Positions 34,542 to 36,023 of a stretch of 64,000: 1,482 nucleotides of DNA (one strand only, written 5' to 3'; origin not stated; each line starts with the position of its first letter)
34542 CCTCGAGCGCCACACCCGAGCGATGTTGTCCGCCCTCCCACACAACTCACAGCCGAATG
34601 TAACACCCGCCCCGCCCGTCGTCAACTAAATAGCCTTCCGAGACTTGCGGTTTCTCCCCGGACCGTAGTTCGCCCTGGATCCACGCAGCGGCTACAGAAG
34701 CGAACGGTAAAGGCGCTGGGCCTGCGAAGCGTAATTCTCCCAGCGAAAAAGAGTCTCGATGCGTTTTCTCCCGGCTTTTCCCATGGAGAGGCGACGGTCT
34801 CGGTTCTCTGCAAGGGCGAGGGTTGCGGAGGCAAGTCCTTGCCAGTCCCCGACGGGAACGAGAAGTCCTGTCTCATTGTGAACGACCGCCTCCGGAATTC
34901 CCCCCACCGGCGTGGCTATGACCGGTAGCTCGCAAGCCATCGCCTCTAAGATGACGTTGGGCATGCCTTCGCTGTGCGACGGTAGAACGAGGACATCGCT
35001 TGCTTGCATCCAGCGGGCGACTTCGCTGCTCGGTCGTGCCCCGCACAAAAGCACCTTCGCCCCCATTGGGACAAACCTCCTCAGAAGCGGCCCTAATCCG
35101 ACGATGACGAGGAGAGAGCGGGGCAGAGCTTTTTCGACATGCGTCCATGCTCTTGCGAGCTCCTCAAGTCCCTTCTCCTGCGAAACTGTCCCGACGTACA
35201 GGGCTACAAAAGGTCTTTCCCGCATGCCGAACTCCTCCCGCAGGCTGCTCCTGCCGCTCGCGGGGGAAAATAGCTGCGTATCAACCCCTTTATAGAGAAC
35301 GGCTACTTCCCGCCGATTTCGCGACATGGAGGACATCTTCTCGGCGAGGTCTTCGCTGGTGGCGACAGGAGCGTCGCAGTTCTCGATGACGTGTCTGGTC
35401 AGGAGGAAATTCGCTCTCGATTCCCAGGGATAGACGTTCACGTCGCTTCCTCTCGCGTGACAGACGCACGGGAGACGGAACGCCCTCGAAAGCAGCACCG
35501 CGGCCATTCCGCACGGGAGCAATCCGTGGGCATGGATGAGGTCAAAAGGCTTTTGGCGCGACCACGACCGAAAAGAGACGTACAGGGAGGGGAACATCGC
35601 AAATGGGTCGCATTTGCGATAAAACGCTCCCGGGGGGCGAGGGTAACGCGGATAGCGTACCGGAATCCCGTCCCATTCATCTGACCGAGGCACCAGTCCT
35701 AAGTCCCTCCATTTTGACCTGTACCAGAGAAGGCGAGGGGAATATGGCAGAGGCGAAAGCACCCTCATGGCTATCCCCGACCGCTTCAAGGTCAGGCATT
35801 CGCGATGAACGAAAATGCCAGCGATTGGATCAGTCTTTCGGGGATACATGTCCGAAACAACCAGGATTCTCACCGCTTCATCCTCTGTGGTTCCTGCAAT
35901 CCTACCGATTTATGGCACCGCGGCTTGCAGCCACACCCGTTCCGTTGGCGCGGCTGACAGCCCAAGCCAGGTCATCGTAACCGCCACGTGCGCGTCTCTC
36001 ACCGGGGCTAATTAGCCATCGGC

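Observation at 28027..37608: Glycan biosynthesis and decoration cluster with a CapK-like adenylating enzyme, a FemAB-like transferase, a deacetylase and two methyltransferases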

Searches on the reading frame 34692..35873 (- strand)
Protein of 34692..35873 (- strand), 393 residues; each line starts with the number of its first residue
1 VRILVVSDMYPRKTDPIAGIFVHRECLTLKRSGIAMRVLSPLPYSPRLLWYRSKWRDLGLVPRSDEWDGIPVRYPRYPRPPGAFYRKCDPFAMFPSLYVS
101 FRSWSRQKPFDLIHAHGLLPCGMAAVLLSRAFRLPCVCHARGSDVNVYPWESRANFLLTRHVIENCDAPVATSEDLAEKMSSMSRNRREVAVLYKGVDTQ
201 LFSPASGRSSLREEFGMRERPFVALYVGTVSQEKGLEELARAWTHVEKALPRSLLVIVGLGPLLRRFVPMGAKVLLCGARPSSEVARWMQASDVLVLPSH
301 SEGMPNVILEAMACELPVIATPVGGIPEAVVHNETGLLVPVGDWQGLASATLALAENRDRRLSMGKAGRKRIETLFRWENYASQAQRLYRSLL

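Call 4: search_protein_families(library=pfam, proteins=[window:34692-35873:-], max_evalue=0.01)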
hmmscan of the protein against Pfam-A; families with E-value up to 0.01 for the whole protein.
window:34692-35873:- (393 aa): 6 families
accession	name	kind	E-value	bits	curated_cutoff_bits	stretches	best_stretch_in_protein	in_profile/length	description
PF00534.26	Glycos_transf_1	-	1.1e-34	119.9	26.4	1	210-371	4-172/172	Glycosyl transferases group 1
PF13692.12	Glyco_trans_1_4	-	8.4e-34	117.3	27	1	223-357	3-142/142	Glycosyl transferases group 1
PF13579.12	Glyco_trans_4_4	-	1.4e-16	61.7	29.7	1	22-194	7-156/158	Glycosyl transferase 4-like domain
PF13439.12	Glyco_transf_4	-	1.6e-15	58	28.5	1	66-200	37-169/170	Glycosyltransferase Family 4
PF13524.12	Glyco_trans_1_2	-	5.7e-07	30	25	1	277-384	32-141/144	Glycosyl transferase-like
PF20706.3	GT4-conflict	-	1.1e-05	25.1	26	1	158-330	139-320/385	Family 4 Glycosyltransferase in conflict systems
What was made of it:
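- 34692..35873 (-): GT4 glycosyltransferase (GT4b), TuaC-like. Pfam Glycos_transf_1 1.1e-34, plus Glyco_trans_4_4 (call 4).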

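Call 5: search_protein_families(library=ncbifam, proteins=[window:34692-35873:-], max_evalue=0.01)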
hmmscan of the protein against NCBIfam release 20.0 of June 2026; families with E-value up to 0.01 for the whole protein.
window:34692-35873:- (393 aa): 37 families (the best 25 are shown)
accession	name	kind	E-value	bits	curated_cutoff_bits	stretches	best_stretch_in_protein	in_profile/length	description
NF047684.1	TeichurnBiosyTuaC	equivalog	8.8e-57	192.8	550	1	1-392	1-389/391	teichuronic acid biosynthesis protein TuaC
TIGR03088.1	stp2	hypoth_equivalog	2.6e-41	141.9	409.05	1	91-393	67-374/374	TIGR03088 family PEP-CTERM/XrtA system glycosyltransferase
TIGR03999.1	thiol_BshA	equivalog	3.7e-38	131.4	273.7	1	107-392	82-373/375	N-acetyl-alpha-D-glucosaminyl L-malate synthase BshA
TIGR02149.1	glgA_Coryne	subfamily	9.9e-32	110.5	302.4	2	282-392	274-390/391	glycogen synthase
TIGR03449.1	mycothiol_MshA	equivalog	3.3e-31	108.6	462.5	1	106-391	99-402/406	D-inositol-3-phosphate glycosyltransferase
NF053787.1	GlcN_PG_synth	equivalog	6e-31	107.6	480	1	160-392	138-359/361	N-acetylglucosaminyl phosphatidylglycerol synthase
NF041876.1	EPS_EpsE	equivalog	1.8e-28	99.9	400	1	187-382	185-386/389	exopolysaccharide biosynthesis GT4 family glycosyltransferase EpsE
TIGR04063.1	stp3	hypoth_equivalog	7e-28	97.6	442.05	1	85-392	68-395/397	TIGR04063 family PEP-CTERM/XrtA system glycosyltransferase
TIGR04157.1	glyco_rSAM_CFB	subfamily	8.1e-21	74.5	400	1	158-389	162-406/406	TIGR04157 family glycosyltransferase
NF038298.1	EPS_HpsO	equivalog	2.2e-20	72.8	575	1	157-392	138-387/388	hormogonium polysaccharide biosynthesis glycosyltransferase HpsO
TIGR04047.1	MSMEG_0565_glyc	hypoth_equivalog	3.1e-19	69.3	259.85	1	161-390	134-372/373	MSMEG_0565 family glycosyltransferase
NF038229.1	Glyco4_Geo_Pelo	equivalog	3.7e-19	68.9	400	1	107-392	53-336/338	GPMC system family 4 glycosyltransferase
TIGR03087.1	stp1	hypoth_equivalog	1.9e-15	57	316.65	1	146-385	153-390/397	TIGR03087 family PEP-CTERM/XrtA system glycosyltransferase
TIGR04005.1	wcaL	equivalog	6.7e-15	54.8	537.6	1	166-380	175-394/406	colanic acid biosynthesis glycosyltransferase WcaL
NF007640.0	PRK10307.1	subfamily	8.6e-15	54.5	276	1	154-379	160-394/411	WcaI family glycosyltransferase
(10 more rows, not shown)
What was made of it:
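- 34692..35873 (-): The best NCBIfam hit is TuaC at 193 bits over the full length, below the 550-bit cut-off (call 5).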
